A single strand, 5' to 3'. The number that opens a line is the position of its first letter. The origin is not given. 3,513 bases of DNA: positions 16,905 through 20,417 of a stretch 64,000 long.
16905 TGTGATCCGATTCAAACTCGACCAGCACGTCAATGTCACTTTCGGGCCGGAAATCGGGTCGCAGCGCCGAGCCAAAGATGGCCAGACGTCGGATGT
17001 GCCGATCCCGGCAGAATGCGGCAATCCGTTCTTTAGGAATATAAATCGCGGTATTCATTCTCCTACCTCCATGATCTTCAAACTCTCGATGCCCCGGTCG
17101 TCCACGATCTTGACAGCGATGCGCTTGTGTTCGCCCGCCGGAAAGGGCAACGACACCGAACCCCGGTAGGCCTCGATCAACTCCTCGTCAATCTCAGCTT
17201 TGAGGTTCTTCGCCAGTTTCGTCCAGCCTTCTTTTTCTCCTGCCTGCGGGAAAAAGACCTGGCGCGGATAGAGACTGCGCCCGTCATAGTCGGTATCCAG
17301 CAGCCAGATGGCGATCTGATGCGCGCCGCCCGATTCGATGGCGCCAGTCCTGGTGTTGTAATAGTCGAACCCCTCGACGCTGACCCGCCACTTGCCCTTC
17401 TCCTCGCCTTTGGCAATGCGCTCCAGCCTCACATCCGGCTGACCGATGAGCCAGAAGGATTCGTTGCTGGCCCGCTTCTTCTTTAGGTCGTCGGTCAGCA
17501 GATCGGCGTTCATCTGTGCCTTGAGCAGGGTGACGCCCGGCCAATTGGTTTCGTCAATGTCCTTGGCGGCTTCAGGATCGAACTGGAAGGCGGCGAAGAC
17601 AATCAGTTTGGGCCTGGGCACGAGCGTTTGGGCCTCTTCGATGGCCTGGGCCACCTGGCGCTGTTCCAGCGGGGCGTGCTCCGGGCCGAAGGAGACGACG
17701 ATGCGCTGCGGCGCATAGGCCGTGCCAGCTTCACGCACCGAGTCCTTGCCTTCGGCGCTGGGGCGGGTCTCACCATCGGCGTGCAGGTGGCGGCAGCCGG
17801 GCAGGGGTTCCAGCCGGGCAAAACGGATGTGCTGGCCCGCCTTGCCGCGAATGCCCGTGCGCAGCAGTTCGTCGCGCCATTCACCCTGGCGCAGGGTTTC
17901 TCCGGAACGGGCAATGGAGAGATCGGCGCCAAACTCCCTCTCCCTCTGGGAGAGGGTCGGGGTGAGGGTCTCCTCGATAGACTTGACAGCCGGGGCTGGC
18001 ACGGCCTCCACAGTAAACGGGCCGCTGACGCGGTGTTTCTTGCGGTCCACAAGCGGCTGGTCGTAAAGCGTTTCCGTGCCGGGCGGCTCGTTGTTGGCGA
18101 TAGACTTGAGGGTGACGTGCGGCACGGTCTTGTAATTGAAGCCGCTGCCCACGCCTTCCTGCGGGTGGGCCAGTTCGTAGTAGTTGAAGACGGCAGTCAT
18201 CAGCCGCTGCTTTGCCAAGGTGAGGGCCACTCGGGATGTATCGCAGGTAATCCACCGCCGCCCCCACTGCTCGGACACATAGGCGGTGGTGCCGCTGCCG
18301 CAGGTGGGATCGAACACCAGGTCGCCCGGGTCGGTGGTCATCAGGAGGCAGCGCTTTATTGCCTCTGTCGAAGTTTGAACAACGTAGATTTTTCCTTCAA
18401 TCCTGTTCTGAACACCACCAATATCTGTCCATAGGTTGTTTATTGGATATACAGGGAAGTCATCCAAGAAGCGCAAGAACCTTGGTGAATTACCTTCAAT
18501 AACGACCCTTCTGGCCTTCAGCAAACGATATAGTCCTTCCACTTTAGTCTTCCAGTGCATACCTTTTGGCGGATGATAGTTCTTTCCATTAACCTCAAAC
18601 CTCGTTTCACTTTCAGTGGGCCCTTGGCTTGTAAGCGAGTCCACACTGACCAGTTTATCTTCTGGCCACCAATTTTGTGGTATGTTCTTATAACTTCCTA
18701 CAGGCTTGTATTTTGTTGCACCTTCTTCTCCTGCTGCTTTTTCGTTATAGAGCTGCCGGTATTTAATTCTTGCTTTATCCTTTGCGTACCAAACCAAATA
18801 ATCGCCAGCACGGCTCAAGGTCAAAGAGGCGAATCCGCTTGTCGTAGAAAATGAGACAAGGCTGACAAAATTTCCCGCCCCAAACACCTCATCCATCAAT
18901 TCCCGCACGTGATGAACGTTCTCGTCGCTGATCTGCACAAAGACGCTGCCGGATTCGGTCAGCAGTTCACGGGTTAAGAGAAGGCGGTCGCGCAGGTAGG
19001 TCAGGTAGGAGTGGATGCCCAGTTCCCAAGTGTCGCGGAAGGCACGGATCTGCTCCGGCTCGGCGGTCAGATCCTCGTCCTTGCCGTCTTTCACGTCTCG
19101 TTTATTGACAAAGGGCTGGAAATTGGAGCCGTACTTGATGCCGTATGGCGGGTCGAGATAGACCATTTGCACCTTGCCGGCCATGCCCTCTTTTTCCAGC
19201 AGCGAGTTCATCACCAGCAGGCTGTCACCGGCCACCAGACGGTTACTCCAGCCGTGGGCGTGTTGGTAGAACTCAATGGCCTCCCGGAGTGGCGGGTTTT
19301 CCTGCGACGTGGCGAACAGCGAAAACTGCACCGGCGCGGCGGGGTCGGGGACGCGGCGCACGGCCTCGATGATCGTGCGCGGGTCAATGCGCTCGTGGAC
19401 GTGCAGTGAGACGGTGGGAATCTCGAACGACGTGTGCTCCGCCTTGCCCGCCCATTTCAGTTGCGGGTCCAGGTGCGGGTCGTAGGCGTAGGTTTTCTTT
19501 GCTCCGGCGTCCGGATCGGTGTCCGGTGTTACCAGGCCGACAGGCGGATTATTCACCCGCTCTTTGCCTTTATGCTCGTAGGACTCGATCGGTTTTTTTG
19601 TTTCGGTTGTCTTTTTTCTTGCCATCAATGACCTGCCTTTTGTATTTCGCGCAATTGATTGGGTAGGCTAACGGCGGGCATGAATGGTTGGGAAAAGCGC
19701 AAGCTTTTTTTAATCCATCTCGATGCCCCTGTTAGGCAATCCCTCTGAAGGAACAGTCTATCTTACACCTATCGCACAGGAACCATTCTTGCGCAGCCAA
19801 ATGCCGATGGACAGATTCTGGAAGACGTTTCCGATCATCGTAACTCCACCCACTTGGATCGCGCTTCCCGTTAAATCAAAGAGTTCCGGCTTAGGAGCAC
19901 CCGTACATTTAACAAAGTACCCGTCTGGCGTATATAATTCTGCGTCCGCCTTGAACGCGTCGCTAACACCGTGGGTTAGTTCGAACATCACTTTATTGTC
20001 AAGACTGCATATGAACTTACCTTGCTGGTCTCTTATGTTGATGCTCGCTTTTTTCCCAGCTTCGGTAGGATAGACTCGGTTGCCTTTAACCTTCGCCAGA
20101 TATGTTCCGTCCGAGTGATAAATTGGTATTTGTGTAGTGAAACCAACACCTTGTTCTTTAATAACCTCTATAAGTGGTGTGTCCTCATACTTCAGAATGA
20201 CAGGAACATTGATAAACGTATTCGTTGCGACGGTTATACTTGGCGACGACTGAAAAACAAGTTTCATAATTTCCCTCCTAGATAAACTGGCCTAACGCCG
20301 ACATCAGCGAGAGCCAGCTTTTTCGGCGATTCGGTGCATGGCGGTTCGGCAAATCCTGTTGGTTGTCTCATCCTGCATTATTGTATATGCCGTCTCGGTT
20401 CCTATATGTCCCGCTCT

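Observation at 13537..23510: Integrase-less integron-type cassette array on the minus strand (defence-gene CALIN)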

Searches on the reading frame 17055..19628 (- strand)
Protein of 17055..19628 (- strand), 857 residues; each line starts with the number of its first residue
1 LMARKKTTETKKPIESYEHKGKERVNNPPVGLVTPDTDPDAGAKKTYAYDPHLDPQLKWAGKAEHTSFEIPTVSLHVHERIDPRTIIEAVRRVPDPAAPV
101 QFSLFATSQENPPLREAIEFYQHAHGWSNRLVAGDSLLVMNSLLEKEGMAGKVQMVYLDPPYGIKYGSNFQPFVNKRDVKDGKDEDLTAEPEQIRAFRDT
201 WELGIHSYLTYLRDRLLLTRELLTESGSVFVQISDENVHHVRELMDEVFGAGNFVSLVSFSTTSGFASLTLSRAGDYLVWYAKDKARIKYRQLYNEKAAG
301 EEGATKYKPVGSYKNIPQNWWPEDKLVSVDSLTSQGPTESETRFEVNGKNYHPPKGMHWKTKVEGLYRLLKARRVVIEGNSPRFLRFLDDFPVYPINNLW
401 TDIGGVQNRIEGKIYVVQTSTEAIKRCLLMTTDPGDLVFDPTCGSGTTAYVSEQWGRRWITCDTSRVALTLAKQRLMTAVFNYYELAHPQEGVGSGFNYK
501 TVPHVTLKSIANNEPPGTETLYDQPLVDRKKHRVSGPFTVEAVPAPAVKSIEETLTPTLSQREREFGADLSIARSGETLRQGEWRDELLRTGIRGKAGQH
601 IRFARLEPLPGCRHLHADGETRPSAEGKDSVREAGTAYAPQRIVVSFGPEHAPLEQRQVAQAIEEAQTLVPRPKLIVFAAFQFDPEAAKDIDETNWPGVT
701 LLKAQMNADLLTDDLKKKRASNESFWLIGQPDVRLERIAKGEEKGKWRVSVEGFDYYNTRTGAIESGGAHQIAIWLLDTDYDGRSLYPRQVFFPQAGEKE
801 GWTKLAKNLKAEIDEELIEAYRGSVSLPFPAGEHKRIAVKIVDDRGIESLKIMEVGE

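Call 8: search_protein_families(library=pfam, proteins=[window:17055-19628:-], max_evalue=0.01)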
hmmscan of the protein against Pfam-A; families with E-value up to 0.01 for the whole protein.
window:17055-19628:- (857 aa): 1 family
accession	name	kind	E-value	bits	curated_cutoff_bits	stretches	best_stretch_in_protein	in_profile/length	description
PF01555.25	N6_N4_Mtase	-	1.6e-29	103.9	26.7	1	153-473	1-220/221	DNA methylase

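Call 87: search_protein_families(library=padloc, proteins=[window:17055-19628:-], max_evalue=0.001)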
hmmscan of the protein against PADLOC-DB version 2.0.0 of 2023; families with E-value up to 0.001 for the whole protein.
window:17055-19628:- (857 aa): 37 families (the best 25 are shown)
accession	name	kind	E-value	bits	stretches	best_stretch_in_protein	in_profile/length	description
PDLC03632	MTase_III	-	2.2e-162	540.4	2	51-513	77-586/983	Type III methyltransferase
PDLC03636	MTase_III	-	1.2e-38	131.2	3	207-324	94-207/575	Type III methyltransferase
PDLC03354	MTase_II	-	2.8e-38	130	1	129-479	61-385/425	Type II methyltransferase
PDLC03644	MTase_III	-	5.8e-35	119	1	117-502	27-421/542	Type III methyltransferase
PDLC03638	MTase_III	-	1.9e-29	100.5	1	207-475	430-676/816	Type III methyltransferase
PDLC03634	MTase_III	-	2e-29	101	1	128-449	94-423/621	Type III methyltransferase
PDLC03635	MTase_III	-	3.8e-27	93.3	2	128-295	218-360/708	Type III methyltransferase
PDLC03633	MTase_III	-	9.8e-26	88.6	2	123-256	72-199/616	Type III methyltransferase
PDLC03339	MTase_II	-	2.7e-24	83.7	2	129-294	4-146/399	Type II methyltransferase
PDLC03641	MTase_III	-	1.1e-22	78.4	1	129-450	105-426/657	Type III methyltransferase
PDLC03371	MTase_II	-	1.4e-20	71.9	2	415-478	191-254/260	Type II methyltransferase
PDLC03300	MTase_II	-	1.6e-20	71.4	2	130-289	13-168/302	Type II methyltransferase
PDLC03637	MTase_III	-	4.6e-18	63.2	1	129-451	122-434/513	Type III methyltransferase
PDLC03216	MTase_II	-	1e-15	55.6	2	413-480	192-259/364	Type II methyltransferase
PDLC03738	oMTase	-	3.7e-15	53.5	2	413-478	202-267/376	orphan methyltransferase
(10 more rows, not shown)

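Call 97: search_protein_families(library=ncbifam, proteins=[window:17055-19628:-], max_evalue=0.001)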
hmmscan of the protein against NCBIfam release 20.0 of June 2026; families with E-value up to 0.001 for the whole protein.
window:17055-19628:- (857 aa): 2 families
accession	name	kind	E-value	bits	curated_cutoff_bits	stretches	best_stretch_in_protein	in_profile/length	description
NF050803.1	DnaMtaseCcrMCaul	equivalog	5.7e-15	55.1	830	1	411-478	182-249/350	adenine-specific DNA-methyltransferase CcrM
NF008572.0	PRK11524.1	equivalog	2.1e-08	33.6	292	1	418-479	198-259/294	adenine-specific DNA-methyltransferase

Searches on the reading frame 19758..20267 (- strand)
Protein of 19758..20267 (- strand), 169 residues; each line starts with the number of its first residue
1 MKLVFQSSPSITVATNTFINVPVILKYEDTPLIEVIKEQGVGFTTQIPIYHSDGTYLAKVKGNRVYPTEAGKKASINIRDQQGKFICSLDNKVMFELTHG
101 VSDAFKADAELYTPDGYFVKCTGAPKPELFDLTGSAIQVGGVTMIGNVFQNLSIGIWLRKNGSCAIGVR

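Call 8: search_protein_families(library=pfam, proteins=[window:19758-20267:-], max_evalue=0.01)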
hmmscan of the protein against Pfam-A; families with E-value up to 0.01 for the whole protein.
window:19758-20267:- (169 aa): 0 families

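Call 12: find_encoding_contigs(protein=window:19758-20267:-, flank=10000, max_places=10)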
Protein window:19758-20267:- (169 aa): 2 contigs read that carry it; 2 places shown.
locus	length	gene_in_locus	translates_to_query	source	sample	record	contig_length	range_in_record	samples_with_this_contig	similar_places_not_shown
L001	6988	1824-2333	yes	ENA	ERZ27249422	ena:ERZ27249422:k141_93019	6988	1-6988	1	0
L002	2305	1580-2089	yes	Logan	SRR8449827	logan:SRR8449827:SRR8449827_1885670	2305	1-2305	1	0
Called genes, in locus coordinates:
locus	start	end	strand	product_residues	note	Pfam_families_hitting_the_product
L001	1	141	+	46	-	?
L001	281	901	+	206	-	PF01844:HNH, PF14279:HNH_5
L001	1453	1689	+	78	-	-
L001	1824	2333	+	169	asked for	-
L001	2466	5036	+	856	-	PF01555:N6_N4_Mtase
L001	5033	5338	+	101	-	PF01909:NTP_transf_2, PF18765:Polbeta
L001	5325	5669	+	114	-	PF01934:HepT-like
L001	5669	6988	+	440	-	?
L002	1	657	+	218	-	?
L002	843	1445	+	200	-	-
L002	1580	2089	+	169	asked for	-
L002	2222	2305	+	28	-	?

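Call 87: search_protein_families(library=padloc, proteins=[window:19758-20267:-], max_evalue=0.001)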
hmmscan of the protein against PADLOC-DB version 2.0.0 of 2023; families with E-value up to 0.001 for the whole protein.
window:19758-20267:- (169 aa): 0 families

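Call 97: search_protein_families(library=ncbifam, proteins=[window:19758-20267:-], max_evalue=0.001)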
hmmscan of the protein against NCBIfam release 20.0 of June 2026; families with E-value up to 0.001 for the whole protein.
window:19758-20267:- (169 aa): 0 families

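Call 115: search_protein_representatives(protein=window:19758-20267:-)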
Query: 169 residues. Proteins with E-value up to 0.001 (for the whole library): 238; up to 1e-10: 189; up to 1e-30: 49. The best 150 are listed.
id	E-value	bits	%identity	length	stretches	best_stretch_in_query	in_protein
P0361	4.7e-67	241.5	62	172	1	2-168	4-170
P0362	2.5e-59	216.4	58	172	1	2-168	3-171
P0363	1.3e-55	204.2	53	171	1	1-169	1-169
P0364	6.7e-55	202.0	56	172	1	2-168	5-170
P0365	6.5e-54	198.8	56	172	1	2-168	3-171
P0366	4.1e-49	183.1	76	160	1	47-153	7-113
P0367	7.0e-48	179.1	54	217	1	16-168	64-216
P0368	7.3e-48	179.1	48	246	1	3-167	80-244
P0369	2.8e-46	173.9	48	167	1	1-167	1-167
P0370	3.2e-46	173.7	59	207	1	1-130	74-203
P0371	7.6e-45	169.3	85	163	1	1-95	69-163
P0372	2.2e-42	161.3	47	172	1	3-167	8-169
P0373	3.5e-41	157.3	73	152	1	1-97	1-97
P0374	8.2e-41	156.2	46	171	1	2-168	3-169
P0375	3.6e-40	154.1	44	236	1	2-168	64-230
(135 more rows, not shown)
